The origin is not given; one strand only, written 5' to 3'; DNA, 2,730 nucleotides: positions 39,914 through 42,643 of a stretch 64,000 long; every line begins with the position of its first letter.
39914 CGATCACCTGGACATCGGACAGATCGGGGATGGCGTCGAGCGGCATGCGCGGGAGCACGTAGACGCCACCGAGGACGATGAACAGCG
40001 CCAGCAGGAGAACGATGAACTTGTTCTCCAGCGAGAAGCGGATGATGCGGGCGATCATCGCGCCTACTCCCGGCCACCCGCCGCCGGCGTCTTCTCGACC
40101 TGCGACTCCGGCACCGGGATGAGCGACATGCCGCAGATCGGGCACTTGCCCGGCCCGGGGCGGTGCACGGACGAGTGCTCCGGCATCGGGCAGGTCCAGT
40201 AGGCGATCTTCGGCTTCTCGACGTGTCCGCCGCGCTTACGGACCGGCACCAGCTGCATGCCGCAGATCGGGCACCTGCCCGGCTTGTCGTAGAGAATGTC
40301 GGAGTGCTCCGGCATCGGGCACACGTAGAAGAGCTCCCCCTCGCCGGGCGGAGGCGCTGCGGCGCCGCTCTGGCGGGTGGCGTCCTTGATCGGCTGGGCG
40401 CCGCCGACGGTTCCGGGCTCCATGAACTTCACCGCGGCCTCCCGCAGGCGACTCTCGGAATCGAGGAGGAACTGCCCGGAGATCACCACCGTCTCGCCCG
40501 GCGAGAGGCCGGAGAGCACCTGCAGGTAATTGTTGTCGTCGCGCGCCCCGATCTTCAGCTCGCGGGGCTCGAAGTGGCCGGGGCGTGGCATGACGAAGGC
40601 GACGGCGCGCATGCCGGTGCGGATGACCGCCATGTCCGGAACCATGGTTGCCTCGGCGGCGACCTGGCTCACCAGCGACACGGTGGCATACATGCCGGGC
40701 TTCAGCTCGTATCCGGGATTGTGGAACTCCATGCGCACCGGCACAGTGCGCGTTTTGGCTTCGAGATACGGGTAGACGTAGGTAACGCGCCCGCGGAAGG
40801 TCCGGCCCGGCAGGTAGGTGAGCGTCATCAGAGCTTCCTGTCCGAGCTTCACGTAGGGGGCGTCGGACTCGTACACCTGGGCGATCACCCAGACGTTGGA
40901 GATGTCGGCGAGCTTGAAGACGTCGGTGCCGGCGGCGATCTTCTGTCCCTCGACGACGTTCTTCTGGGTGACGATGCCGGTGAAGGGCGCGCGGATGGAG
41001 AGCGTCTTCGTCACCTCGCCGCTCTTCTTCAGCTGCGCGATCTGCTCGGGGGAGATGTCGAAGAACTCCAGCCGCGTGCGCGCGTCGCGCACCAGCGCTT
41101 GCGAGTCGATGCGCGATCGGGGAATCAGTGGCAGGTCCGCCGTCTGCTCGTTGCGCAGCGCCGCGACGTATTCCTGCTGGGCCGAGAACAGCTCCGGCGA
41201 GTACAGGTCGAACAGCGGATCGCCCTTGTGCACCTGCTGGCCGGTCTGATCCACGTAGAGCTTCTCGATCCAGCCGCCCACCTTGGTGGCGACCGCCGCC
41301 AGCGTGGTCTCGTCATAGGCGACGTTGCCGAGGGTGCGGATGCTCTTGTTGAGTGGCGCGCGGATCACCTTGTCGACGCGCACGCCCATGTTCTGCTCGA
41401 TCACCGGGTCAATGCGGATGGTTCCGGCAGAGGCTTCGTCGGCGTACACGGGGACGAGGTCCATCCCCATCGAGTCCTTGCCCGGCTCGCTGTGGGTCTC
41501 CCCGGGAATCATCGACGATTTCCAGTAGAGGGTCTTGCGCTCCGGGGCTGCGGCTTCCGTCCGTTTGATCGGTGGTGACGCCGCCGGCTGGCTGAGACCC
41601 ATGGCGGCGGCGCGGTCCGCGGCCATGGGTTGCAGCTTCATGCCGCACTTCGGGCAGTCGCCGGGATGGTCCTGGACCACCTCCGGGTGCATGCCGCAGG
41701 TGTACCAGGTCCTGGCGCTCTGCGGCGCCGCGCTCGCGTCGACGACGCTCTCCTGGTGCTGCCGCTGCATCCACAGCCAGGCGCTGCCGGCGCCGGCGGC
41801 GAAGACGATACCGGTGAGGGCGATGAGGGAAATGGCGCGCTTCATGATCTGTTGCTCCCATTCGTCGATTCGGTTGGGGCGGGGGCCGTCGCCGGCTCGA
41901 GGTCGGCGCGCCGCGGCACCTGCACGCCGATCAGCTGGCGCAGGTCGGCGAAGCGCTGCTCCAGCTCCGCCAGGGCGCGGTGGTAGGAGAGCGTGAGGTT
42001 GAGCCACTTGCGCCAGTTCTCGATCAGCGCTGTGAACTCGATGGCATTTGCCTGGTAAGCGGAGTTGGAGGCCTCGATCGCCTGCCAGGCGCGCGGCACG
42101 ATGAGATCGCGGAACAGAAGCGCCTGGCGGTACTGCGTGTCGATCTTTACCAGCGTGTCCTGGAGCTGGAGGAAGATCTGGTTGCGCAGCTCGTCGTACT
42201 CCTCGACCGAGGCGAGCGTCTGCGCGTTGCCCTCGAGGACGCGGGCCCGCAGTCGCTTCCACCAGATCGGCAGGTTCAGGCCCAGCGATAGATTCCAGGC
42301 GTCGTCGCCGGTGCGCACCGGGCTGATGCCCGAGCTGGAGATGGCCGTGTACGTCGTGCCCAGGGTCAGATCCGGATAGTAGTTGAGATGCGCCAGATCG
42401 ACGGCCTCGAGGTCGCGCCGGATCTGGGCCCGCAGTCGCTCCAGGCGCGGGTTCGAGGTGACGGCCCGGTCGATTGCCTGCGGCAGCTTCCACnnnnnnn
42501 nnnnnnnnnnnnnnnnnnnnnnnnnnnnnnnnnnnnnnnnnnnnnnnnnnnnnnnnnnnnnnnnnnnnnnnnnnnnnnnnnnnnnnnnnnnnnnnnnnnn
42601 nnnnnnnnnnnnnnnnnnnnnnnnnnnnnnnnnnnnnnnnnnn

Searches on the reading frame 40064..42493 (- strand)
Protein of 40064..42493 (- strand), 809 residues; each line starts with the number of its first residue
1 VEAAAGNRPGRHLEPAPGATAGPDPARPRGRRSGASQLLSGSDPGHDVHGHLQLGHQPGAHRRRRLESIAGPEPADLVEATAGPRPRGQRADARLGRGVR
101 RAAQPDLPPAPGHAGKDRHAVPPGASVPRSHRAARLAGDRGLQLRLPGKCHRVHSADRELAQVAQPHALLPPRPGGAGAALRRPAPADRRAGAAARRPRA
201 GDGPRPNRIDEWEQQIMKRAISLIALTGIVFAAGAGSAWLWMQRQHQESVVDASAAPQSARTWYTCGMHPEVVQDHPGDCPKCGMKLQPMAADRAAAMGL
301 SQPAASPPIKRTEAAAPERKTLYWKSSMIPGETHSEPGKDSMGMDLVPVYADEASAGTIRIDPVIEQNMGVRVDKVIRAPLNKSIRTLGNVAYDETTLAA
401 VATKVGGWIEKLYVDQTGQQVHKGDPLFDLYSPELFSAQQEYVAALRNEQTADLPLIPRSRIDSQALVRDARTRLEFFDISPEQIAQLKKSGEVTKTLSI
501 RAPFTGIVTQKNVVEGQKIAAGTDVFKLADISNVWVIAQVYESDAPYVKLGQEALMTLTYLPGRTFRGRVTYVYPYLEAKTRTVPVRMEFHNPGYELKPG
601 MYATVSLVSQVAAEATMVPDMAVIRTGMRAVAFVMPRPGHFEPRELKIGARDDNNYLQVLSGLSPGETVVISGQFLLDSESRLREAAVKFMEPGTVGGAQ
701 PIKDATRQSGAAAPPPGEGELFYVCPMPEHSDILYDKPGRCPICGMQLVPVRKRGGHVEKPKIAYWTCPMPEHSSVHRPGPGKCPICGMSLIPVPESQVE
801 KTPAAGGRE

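Call 49: search_protein_families(library=pfam, max_evalue=0.00001, proteins=[window:40064-42493:-])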
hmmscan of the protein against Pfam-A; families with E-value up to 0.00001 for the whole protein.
window:40064-42493:- (809 aa): 4 families
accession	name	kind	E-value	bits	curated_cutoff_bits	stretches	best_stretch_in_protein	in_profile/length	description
PF16576.10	HlyD_D23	-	2.8e-81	272.3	30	1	381-603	2-214/214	Barrel-sandwich domain of CusB or HlyD membrane-fusion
PF19335.5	HMBD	-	5.6e-37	125.8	23.6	3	722-751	1-28/28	Heavy metal binding domain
PF13437.12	HlyD_3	-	1.3e-19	71.3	22.2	1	500-600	2-106/106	HlyD family secretion protein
PF13533.13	Biotin_lipoyl_2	-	2.3e-06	27.7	29.8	0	400-428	2-29/32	Biotin-lipoyl like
